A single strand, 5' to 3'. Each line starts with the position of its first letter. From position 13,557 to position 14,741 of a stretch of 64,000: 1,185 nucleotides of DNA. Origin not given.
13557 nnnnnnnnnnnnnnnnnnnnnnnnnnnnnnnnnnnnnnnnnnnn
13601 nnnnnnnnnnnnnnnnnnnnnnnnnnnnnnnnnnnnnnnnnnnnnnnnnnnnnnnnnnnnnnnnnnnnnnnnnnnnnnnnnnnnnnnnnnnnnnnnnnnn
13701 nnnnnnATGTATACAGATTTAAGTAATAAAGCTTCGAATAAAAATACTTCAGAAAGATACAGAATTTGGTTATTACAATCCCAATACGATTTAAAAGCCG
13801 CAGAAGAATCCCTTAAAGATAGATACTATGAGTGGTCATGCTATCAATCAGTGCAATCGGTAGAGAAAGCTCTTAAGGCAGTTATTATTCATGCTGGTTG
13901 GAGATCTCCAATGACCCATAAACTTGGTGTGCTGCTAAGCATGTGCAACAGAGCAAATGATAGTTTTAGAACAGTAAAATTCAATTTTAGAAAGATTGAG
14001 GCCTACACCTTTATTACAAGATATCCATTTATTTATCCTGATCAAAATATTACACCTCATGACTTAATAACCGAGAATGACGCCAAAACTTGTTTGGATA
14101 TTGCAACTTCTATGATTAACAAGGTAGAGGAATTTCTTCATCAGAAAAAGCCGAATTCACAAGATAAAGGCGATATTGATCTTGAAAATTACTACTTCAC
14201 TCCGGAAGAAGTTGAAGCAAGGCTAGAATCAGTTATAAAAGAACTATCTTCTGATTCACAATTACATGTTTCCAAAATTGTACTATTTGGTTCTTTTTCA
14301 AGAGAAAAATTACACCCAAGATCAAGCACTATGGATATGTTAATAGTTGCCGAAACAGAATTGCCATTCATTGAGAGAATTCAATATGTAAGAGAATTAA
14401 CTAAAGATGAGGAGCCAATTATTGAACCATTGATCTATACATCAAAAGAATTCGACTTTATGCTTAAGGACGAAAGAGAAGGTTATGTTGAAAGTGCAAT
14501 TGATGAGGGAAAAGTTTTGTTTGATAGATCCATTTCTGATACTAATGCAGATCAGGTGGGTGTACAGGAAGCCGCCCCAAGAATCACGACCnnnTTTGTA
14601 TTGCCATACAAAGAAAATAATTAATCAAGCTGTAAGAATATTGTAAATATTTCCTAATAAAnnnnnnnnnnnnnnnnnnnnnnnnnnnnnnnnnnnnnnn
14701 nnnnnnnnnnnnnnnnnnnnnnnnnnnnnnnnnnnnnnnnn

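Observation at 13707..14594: Single-polypeptide HEPN-MNT fusion with a conserved Rx4H motif but degenerate NTase acidic residues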

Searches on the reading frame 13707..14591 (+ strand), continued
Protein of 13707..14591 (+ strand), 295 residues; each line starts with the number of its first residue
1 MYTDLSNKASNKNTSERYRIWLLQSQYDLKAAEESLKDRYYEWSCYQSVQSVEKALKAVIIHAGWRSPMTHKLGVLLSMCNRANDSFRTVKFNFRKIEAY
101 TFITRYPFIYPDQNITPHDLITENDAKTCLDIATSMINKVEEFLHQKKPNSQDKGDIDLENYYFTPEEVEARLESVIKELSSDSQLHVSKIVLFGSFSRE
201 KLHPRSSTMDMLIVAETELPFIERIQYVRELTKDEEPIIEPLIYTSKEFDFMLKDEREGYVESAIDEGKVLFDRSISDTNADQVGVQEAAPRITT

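Call 80: predict_structure(alignment_id=A4)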
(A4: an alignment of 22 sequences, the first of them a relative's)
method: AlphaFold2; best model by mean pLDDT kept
length: 197 residues; sequences in the alignment: 22
mean_pLDDT: 90.3   pTM: 0.80
mean pLDDT of the five models: 90.3, 90.3, 90.2, 90.2, 90.1
residues with pLDDT >= 90: 145; 70-90: 43; 50-70: 8; < 50: 1
segments of 3 or more residues with pLDDT < 50: none
pLDDT, mean of each block of 10 residues (from residue 1): 71 87 91 96 96 94 94 94 92 94 94 89 70 96 95 90 93 91 92 88
secondary structure, 60 per line:
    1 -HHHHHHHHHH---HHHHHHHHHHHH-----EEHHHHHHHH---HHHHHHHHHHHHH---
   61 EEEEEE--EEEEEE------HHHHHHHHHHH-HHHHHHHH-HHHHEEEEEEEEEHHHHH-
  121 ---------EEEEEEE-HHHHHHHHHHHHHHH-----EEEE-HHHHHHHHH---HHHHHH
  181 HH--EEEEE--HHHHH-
elements in order: H2-11 H15-26 H34-41 H45-57 E61-66 E69-74 H81-91 H93-100 H102-105 E106-114 H115-119 E130-136 H138-152 E158-161 H163-171 H175-182 E185-189 H192-196

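Call 82: fold_search(model_id=the predicted structure, library=pdb)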
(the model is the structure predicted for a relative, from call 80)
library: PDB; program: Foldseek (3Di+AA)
matches with E <= 10: 1523; with E <= 0.001: 0
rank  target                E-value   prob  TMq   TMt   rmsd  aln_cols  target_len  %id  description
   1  4k2e_B                1.4e-03  1.00  0.36  0.72   2.5        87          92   17  HlyU from Vibrio cholerae N16961 (released 2014-04-30)
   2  2fe3_B                1.9e-03  1.00  0.32  0.43  13.3       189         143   14  The crystal structure of bacillus subtilis PerR-Zn reveals a novel Zn(Cys)4 Structural redox switch (released 2006-12-19)
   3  4omz_C                2.3e-03  1.00  0.38  0.70   2.5        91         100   13  Crystal Structure of NolR from Sinorhizobium fredii (released 2014-04-16)
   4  4k2e_A                2.5e-03  1.00  0.36  0.68   2.7        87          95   17  HlyU from Vibrio cholerae N16961 (released 2014-04-30)
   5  4ooi_C                3.0e-03  1.00  0.35  0.68   2.6        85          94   18  Reduced HlyU from Vibrio cholerae N16961 (released 2014-12-31)
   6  3r0a_B                3.2e-03  1.00  0.34  0.53  10.4       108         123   18  Possible transcriptional regulator from Methanosarcina mazei Go1 (gi 21227196) (released 2011-03-23)
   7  5nbc_B                3.4e-03  1.00  0.32  0.47  16.0       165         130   12  Structure of Prokaryotic Transcription Factors (released 2018-05-16)
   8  4ooi_B                3.6e-03  1.00  0.37  0.69   2.5        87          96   17  Reduced HlyU from Vibrio cholerae N16961 (released 2014-12-31)
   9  6m6u_F                4.6e-03  1.00  0.34  0.49   4.7       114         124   12  Crystal structure the toxin-antitoxin MntA-HpeT mutant-D39ED41E (released 2020-09-30)
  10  4omy_A                5.2e-03  1.00  0.39  0.74   2.3        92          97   12  Crystal Structure of SeMet NolR from Sinorhizobium fredii in complex with oligo AT DNA (released 2014-04-16)
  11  1r1u_A                5.2e-03  1.00  0.38  0.74   2.4        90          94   16  Crystal structure of the metal-sensing transcriptional repressor CzrA from Staphylococcus aureus in the apo-form (released 2004-05-18)
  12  3jth_B                5.5e-03  1.00  0.35  0.70   2.2        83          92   13  Crystal structure of a transcriptional regulator HlyU from Vibrio vulnificus CMCP6 (released 2010-03-16)
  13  1r1u_B                5.5e-03  1.00  0.38  0.75   2.4        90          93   16  Crystal structure of the metal-sensing transcriptional repressor CzrA from Staphylococcus aureus in the apo-form (released 2004-05-18)
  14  3f6o_A                5.8e-03  1.00  0.34  0.64   2.6        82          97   13  Crystal structure of ArsR family transcriptional regulator, RHA00566 (released 2008-11-25)
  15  4hw0_C                5.8e-03  1.00  0.34  0.64   4.1        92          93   13  Crystal structure of Sso10a-2, a DNA-binding protein from Sulfolobus solfataricus (released 2013-10-30)
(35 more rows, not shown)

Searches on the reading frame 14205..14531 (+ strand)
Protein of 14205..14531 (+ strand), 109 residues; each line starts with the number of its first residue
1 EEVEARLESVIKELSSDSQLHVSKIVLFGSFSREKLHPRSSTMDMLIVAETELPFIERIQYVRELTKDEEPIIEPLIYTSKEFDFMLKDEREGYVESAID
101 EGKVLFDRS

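Call 31: search_solved_structures(query=window:14205-14531:+, max_evalue=10, show_alignments=5)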
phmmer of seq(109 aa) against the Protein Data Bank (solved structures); distinct sequences matched with E-value up to 10: 2.
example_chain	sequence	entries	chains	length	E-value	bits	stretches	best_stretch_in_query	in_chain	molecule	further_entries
9xbd_E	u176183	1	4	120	0.64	13.8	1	21-98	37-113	Nucleotidyltransferase domain-containing protein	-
5yep_A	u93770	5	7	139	1.1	13.1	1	11-66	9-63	Toxin-antitoxin system antidote Mnt family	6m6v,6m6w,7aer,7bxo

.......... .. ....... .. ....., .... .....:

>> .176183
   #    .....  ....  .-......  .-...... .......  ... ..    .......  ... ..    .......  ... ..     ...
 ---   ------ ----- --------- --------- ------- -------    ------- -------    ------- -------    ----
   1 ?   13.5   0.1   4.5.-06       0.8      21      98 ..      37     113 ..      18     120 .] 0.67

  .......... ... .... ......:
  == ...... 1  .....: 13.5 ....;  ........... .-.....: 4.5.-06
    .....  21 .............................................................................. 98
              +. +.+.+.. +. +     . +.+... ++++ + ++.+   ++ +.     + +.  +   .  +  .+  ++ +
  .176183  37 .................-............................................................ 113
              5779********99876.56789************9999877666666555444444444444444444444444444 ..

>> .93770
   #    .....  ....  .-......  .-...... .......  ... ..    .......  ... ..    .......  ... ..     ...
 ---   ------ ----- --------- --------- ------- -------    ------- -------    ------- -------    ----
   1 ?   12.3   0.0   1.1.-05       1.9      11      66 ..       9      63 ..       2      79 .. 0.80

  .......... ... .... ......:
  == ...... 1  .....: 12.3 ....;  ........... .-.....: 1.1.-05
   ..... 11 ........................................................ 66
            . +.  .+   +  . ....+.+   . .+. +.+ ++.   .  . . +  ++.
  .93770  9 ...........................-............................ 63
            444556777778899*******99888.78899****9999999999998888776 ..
